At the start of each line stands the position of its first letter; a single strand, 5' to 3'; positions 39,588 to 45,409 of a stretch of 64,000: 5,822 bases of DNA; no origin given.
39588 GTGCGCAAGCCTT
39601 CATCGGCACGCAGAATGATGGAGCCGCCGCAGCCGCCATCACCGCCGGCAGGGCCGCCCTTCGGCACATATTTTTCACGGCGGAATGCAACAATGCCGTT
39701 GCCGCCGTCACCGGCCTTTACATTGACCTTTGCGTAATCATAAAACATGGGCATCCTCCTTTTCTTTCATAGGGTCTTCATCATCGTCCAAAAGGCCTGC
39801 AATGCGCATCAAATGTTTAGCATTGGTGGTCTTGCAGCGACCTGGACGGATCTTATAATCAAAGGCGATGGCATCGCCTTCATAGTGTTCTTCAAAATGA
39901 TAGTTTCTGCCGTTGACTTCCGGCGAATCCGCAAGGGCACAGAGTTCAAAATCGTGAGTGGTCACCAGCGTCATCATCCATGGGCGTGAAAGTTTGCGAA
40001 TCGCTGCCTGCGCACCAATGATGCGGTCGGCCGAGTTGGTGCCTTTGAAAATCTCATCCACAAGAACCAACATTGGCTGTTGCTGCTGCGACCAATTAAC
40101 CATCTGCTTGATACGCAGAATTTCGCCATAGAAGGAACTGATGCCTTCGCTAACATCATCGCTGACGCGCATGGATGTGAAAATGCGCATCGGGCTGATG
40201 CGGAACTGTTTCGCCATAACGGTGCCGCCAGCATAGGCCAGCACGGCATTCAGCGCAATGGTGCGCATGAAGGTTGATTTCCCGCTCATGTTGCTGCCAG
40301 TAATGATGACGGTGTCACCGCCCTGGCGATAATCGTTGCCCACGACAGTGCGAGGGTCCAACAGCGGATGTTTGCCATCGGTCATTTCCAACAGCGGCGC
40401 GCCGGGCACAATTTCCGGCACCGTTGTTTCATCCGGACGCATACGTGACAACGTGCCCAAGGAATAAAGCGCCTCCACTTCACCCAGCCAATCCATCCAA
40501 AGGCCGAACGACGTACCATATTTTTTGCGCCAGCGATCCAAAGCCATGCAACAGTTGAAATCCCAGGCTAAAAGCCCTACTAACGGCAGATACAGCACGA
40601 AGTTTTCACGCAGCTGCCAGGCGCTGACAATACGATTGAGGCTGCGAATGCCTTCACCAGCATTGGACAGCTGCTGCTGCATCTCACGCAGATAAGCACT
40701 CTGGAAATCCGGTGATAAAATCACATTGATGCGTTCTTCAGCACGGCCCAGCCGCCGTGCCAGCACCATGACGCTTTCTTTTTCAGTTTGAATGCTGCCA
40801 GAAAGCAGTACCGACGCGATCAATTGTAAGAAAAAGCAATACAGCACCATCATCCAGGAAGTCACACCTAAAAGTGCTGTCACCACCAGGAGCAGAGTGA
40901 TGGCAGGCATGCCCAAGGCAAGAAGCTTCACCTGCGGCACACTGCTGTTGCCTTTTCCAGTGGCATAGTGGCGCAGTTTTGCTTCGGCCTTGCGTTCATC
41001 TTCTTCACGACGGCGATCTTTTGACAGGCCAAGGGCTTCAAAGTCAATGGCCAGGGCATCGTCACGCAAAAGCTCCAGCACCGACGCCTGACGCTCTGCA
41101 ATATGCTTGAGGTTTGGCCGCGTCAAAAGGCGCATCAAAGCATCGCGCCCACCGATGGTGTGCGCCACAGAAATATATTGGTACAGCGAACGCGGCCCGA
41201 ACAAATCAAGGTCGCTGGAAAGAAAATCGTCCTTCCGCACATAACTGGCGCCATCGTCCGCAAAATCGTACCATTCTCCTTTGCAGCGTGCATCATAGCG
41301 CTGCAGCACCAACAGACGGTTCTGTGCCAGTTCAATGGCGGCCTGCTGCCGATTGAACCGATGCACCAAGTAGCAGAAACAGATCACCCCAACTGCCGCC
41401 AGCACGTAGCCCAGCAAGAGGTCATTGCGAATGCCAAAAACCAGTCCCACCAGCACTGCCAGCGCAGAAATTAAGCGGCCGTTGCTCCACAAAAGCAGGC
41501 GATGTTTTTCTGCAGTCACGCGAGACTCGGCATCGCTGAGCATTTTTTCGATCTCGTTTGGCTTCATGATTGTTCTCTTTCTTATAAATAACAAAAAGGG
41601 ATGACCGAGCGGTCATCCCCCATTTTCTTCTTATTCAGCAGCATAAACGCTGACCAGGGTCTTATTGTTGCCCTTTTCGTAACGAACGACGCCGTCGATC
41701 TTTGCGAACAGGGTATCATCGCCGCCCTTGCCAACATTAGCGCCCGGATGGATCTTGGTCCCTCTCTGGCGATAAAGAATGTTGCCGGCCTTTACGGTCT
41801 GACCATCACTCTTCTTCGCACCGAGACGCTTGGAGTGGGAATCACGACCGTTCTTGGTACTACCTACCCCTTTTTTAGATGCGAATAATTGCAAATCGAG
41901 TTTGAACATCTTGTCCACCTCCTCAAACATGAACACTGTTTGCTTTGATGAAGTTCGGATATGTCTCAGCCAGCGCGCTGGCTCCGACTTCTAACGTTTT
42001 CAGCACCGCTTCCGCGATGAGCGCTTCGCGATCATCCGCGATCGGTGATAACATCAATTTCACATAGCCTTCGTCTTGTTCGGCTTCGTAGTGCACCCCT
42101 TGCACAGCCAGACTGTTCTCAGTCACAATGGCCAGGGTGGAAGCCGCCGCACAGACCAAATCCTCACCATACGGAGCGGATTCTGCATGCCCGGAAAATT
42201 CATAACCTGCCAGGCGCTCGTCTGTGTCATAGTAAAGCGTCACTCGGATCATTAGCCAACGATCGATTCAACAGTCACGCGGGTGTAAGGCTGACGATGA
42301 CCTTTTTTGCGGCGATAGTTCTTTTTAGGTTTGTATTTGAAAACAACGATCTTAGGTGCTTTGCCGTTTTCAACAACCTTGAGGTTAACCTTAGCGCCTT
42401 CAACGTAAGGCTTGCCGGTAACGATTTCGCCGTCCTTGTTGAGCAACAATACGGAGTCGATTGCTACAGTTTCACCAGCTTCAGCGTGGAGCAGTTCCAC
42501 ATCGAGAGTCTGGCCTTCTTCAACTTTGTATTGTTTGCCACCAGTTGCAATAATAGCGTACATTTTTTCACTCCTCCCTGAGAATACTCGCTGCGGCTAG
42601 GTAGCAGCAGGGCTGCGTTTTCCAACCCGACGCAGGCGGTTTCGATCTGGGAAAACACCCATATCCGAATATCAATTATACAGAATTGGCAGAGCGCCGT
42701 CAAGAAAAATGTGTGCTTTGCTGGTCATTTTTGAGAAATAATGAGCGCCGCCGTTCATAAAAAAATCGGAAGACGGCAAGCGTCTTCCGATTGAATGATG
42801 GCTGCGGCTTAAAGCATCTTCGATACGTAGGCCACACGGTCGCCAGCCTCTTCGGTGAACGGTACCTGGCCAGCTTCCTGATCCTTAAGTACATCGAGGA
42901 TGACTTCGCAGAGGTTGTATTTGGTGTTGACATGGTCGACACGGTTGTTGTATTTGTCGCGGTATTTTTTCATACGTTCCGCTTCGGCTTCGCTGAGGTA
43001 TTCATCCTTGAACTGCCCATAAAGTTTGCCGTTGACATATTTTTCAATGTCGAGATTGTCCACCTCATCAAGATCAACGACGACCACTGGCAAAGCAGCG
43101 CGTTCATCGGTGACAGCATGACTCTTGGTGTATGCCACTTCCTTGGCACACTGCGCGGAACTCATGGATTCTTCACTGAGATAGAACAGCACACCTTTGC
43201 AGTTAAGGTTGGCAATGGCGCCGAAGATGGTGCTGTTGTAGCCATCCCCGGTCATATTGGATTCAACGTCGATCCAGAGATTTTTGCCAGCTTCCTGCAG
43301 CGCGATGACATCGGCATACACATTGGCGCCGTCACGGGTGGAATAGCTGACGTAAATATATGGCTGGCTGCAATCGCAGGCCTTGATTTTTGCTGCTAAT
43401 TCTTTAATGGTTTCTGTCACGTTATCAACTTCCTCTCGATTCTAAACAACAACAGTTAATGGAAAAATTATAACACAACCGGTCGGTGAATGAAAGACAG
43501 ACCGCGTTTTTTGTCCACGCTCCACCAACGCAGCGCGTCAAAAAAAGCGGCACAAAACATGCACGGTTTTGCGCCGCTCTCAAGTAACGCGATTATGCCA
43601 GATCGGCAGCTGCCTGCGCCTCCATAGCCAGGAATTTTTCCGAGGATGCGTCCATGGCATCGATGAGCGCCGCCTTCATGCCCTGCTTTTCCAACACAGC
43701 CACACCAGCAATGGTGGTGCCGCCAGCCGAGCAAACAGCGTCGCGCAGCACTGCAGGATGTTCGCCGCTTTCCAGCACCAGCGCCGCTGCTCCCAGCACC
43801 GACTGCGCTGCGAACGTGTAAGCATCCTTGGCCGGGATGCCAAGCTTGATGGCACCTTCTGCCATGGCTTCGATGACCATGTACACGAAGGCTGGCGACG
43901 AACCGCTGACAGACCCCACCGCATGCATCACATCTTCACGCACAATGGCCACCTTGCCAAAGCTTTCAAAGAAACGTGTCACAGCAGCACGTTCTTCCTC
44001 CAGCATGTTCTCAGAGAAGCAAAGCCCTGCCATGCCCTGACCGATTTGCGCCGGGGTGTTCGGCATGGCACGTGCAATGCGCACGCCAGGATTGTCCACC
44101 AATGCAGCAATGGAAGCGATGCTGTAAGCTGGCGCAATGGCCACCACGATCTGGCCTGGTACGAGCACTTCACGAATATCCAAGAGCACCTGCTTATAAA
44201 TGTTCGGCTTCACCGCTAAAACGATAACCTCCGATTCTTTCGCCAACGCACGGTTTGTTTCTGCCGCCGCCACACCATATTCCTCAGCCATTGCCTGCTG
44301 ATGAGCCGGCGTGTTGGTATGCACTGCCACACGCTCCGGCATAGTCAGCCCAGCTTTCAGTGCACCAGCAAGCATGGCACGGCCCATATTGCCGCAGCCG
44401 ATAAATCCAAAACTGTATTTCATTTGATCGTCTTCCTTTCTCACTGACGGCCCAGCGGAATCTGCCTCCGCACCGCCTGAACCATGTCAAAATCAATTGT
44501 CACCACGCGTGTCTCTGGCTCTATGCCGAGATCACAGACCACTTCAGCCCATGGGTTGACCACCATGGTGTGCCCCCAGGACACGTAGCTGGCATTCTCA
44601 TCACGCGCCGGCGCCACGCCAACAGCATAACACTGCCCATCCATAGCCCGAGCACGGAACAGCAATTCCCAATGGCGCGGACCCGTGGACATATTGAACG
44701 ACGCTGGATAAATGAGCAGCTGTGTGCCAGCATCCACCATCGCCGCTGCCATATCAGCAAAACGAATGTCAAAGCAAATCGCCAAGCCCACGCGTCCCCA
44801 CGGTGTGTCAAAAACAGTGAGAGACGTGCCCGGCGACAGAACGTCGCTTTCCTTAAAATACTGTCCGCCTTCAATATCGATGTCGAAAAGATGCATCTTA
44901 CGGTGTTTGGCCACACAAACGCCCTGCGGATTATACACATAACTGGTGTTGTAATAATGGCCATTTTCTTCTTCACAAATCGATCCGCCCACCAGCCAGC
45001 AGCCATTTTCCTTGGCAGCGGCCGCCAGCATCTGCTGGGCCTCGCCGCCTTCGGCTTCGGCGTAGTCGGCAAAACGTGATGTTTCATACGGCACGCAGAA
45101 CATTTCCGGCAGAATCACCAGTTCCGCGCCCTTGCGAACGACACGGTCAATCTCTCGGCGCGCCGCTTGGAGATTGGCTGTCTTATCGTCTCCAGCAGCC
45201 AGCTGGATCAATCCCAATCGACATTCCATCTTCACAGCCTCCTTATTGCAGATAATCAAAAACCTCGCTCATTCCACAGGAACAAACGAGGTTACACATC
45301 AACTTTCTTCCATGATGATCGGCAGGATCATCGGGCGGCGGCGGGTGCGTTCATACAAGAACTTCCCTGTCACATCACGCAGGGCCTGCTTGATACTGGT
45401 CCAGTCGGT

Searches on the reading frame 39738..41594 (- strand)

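Call 51: search_protein_families(library=pfam, proteins=[window:39738-41594:-], max_evalue=0.00001)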
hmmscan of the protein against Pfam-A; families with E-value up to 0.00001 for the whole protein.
window:39738-41594:- (618 aa): 1 family
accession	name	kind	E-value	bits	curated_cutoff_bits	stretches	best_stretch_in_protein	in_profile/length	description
PF00488.27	MutS_V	-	3.8e-29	102.5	30.2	1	429-600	1-171/188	MutS domain V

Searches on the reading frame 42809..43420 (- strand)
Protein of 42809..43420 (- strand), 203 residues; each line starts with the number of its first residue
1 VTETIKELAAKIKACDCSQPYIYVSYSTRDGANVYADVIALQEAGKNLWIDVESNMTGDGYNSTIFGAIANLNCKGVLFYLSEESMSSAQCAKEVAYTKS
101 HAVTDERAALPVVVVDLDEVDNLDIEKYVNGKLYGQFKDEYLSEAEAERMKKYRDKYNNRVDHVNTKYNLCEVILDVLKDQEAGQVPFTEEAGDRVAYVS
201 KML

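Call 51: search_protein_families(library=pfam, proteins=[window:42809-43420:-], max_evalue=0.00001)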
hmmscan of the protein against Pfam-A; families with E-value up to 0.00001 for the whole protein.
window:42809-43420:- (203 aa): 1 family
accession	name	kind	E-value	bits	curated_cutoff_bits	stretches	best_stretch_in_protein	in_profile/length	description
PF13676.11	TIR_2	-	3.6e-09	37.6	28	1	22-140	1-111/122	TIR domain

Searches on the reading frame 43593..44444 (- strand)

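Call 52: search_protein_families(library=pfam, proteins=[window:43593-44444:-], max_evalue=0.00001)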
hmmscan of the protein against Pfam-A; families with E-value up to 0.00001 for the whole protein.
window:43593-44444:- (283 aa): 3 families
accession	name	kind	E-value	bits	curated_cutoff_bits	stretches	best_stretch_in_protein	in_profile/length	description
PF14748.11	P5CR_dimer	-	5.8e-36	123.4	25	1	170-270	1-101/105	Pyrroline-5-carboxylate reductase dimerisation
PF03807.23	F420_oxidored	-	7.3e-18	65.4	21.6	1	12-104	2-92/94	NADP oxidoreductase coenzyme F420-dependent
PF03446.21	NAD_binding_2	-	1.1e-08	35.7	21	1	12-103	2-92/161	NAD binding domain of 6-phosphogluconate dehydrogenase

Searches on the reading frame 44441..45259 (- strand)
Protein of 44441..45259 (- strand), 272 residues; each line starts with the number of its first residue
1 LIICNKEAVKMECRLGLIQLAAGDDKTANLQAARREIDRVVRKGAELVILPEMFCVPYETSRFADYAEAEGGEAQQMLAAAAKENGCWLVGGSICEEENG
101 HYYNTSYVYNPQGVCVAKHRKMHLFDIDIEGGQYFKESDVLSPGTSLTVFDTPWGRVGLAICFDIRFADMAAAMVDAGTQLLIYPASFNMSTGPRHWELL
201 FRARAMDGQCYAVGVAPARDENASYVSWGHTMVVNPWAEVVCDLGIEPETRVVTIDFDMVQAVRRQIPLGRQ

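Call 52: search_protein_families(library=pfam, proteins=[window:44441-45259:-], max_evalue=0.00001)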
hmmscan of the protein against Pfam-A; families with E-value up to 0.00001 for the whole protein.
window:44441-45259:- (272 aa): 1 family
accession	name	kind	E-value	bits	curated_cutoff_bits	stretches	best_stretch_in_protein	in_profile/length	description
PF00795.27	CN_hydrolase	-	8.7e-62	209.2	23.2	1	15-265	2-256/256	Carbon-nitrogen hydrolase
